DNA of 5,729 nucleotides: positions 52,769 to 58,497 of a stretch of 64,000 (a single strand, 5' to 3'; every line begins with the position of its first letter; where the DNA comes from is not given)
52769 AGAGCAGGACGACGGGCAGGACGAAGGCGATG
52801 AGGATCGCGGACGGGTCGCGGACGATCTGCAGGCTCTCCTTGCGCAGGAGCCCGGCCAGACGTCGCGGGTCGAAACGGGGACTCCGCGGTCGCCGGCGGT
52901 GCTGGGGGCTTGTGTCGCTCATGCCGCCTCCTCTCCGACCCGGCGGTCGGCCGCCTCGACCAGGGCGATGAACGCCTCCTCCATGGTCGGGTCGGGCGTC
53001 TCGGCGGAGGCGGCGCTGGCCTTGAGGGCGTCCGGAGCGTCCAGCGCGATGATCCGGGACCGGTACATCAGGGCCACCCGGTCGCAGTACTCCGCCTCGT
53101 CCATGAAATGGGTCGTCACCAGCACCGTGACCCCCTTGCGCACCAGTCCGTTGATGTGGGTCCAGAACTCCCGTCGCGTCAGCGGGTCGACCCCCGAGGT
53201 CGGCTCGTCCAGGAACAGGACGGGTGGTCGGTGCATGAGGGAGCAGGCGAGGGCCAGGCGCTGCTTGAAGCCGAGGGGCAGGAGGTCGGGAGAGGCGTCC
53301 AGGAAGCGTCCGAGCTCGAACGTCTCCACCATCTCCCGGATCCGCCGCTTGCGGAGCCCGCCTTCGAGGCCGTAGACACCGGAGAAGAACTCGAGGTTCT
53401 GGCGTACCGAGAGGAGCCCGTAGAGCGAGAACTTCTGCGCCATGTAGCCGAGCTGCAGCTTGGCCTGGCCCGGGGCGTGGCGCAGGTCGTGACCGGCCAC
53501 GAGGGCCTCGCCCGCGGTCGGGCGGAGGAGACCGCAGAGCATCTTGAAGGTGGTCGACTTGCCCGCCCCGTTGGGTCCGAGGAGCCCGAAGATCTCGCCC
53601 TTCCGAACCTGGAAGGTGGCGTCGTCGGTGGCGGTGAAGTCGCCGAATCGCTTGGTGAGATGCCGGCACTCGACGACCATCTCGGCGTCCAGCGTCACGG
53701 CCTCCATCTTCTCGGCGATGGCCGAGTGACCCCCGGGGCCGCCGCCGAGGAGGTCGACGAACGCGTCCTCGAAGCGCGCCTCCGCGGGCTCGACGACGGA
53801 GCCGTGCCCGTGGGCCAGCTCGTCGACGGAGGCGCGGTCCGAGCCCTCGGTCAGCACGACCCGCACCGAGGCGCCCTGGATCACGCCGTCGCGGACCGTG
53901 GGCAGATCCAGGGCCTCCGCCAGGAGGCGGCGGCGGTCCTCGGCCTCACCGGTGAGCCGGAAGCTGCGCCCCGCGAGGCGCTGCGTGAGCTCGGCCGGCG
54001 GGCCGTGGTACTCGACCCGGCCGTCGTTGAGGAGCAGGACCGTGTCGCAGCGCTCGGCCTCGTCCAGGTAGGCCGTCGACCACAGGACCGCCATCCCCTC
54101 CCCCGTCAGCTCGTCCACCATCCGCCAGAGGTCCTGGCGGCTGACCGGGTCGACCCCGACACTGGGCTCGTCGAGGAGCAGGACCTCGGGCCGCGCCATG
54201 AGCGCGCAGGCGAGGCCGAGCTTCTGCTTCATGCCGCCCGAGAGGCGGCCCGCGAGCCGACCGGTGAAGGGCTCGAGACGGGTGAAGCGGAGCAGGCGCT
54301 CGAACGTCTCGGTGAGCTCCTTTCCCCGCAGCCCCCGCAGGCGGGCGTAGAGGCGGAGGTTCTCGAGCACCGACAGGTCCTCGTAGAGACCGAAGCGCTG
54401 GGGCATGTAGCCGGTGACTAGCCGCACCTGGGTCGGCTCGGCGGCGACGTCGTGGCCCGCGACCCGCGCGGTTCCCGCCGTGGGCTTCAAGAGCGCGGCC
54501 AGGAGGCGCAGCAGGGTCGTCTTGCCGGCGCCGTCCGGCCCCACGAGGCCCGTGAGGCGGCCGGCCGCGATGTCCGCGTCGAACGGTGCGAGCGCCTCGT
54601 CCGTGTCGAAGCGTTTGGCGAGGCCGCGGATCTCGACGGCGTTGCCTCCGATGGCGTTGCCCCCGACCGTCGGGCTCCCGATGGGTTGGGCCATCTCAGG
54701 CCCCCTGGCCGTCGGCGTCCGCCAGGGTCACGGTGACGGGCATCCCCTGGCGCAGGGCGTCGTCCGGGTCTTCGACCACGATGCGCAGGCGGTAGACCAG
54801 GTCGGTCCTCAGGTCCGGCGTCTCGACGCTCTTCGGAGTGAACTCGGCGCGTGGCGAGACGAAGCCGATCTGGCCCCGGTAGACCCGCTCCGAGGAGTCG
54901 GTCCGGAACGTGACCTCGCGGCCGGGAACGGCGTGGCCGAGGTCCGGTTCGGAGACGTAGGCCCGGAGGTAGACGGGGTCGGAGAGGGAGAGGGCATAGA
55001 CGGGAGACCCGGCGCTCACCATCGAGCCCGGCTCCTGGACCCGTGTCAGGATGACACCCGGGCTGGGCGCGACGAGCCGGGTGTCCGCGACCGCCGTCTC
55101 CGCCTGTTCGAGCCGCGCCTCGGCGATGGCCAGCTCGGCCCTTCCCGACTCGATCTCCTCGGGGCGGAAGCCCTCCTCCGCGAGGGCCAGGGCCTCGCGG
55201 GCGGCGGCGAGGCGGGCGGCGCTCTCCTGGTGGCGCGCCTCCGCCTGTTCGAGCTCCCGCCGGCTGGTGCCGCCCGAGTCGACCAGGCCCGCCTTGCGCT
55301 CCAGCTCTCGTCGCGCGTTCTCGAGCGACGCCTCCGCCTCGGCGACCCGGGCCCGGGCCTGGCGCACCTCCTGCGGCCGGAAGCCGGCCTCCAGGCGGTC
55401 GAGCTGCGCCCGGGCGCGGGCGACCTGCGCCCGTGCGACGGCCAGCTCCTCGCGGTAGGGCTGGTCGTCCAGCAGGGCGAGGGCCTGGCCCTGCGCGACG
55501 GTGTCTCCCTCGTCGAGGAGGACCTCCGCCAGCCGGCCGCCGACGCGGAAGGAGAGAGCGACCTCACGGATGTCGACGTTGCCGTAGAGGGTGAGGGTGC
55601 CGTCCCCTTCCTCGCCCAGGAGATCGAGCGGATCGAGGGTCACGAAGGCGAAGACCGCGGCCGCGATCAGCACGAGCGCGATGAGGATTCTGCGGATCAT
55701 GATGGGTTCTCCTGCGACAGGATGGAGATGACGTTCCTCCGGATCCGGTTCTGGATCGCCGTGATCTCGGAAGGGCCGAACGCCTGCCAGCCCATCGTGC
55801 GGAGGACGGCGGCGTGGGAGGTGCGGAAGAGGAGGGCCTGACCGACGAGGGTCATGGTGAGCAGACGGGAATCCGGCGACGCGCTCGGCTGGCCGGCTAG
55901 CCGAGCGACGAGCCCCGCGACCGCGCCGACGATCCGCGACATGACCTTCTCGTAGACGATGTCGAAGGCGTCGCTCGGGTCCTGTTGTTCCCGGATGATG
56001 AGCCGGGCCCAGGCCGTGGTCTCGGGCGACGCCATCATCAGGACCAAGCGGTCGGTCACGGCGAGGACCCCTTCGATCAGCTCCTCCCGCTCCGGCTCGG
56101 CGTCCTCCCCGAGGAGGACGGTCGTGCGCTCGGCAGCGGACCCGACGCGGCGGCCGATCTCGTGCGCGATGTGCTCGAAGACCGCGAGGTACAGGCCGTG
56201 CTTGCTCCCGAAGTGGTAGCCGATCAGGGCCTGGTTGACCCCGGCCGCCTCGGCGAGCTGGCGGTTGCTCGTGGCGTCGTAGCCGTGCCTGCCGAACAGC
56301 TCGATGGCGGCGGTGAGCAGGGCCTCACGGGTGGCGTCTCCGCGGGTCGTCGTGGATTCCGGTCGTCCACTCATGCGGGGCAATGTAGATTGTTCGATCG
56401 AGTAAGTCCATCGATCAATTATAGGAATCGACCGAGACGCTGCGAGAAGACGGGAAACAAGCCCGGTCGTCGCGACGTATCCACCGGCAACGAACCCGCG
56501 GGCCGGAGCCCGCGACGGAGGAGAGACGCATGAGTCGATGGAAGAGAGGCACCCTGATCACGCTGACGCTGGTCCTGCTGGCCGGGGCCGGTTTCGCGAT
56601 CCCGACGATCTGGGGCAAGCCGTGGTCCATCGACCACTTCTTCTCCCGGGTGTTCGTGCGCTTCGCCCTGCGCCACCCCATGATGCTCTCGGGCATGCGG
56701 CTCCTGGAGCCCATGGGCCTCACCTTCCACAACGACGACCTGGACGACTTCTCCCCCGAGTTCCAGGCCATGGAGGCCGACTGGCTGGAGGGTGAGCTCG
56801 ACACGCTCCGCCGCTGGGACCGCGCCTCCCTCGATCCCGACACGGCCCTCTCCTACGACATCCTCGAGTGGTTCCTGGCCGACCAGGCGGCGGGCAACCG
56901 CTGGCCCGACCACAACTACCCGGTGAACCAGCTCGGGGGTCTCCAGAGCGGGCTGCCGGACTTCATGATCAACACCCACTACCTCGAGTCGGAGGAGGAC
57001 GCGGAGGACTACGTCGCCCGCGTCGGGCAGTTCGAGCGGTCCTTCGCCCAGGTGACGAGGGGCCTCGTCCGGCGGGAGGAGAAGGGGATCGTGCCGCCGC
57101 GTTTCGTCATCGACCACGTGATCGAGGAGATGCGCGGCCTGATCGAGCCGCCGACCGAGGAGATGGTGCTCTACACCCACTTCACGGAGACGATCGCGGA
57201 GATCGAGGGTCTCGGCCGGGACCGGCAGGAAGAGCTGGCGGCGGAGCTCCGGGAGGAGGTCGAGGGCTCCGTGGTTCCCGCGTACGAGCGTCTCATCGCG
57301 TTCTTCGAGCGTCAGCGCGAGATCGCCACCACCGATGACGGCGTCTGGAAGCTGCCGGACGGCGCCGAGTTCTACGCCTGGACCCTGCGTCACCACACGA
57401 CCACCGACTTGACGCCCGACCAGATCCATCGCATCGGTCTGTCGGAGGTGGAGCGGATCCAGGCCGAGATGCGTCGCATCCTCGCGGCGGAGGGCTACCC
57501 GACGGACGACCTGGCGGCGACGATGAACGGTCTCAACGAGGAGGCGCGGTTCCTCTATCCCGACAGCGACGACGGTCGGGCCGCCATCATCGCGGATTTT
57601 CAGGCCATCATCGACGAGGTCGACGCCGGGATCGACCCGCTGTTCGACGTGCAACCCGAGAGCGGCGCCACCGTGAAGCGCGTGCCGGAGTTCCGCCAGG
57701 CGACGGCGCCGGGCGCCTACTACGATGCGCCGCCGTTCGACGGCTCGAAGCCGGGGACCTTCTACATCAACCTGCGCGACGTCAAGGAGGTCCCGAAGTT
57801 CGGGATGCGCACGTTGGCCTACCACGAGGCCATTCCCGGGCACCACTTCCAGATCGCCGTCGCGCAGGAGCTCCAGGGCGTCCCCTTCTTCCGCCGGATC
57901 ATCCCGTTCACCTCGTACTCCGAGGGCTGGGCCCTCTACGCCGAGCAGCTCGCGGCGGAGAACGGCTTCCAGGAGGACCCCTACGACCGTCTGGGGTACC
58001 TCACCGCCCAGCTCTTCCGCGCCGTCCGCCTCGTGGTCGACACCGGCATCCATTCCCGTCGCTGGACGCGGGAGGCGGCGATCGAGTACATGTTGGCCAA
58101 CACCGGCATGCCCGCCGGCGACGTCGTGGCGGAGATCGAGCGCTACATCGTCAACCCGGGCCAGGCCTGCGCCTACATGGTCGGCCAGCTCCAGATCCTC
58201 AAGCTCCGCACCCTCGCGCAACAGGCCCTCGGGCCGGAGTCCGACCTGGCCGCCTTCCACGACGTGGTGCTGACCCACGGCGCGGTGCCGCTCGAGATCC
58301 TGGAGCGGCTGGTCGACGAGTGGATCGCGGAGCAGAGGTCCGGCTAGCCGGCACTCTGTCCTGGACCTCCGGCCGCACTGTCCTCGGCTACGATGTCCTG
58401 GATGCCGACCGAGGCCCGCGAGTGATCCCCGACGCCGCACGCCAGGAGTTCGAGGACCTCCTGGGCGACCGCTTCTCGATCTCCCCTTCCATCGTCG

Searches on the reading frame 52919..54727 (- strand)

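Call 24: search_protein_families(library=pfam, proteins=[window:52919-54727:-], max_evalue=0.0001)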
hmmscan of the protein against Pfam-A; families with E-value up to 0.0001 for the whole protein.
window:52919-54727:- (602 aa): 6 families
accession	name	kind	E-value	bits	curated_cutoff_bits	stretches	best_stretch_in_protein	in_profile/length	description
PF00005.33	ABC_tran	-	1.2e-58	198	25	2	49-189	4-136/137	ABC transporter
PF13304.12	AAA_21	-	6.6e-19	69.5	27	0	480-540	235-298/304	AAA domain, putative AbiEii toxin, Type IV TA system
PF13476.12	AAA_23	-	9.1e-07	30.1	27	0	364-400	10-42/201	AAA domain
PF13555.12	AAA_29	-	1.1e-06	28.7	27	0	56-84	23-50/61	P-loop containing region of AAA domain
PF13401.12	AAA_22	-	1.3e-05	25.9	27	0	59-117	8-33/130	AAA domain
PF00004.35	AAA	-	6.6e-05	23.8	21.2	0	61-95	3-35/131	ATPase family associated with various cellular activities (AAA)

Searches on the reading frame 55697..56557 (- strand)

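Call 24: search_protein_families(library=pfam, proteins=[window:55697-56557:-], max_evalue=0.0001)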
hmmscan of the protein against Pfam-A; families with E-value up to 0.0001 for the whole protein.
window:55697-56557:- (286 aa): 2 families
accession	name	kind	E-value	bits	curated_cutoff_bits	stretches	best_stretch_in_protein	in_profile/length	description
PF09209.16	CecR_C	-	9e-28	97.3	24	1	167-280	9-122/125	HTH-type transcriptional dual regulator CecR, C-terminal domain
PF00440.29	TetR_N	-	3e-15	56.2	24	1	80-126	1-47/47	Bacterial regulatory proteins, tetR family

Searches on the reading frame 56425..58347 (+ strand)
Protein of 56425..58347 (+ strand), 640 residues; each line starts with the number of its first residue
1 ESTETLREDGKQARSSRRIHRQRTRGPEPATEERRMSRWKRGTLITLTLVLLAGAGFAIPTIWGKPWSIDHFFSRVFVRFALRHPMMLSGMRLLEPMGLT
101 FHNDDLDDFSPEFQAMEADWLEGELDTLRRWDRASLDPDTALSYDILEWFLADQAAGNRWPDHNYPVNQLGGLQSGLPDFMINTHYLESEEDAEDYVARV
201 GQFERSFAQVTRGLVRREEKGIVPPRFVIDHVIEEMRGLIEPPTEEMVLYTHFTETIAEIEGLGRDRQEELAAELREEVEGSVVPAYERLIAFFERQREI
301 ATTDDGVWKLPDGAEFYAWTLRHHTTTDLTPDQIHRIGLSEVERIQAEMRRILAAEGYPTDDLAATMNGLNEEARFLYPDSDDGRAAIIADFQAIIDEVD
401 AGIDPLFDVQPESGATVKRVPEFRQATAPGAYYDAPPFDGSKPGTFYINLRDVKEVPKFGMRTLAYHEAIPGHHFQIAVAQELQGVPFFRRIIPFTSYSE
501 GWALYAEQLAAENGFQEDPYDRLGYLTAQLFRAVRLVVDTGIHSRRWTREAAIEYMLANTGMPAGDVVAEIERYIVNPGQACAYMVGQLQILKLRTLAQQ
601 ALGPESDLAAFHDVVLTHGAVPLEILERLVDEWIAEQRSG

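Call 24: search_protein_families(library=pfam, proteins=[window:56425-58347:+], max_evalue=0.0001)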
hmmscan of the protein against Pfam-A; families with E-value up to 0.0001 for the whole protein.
window:56425-58347:+ (640 aa): 1 family
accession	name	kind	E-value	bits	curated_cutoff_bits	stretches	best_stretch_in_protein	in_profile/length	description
PF05960.17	DUF885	-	3.3e-178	595.1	32.4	1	97-630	7-532/532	Bacterial protein of unknown function (DUF885)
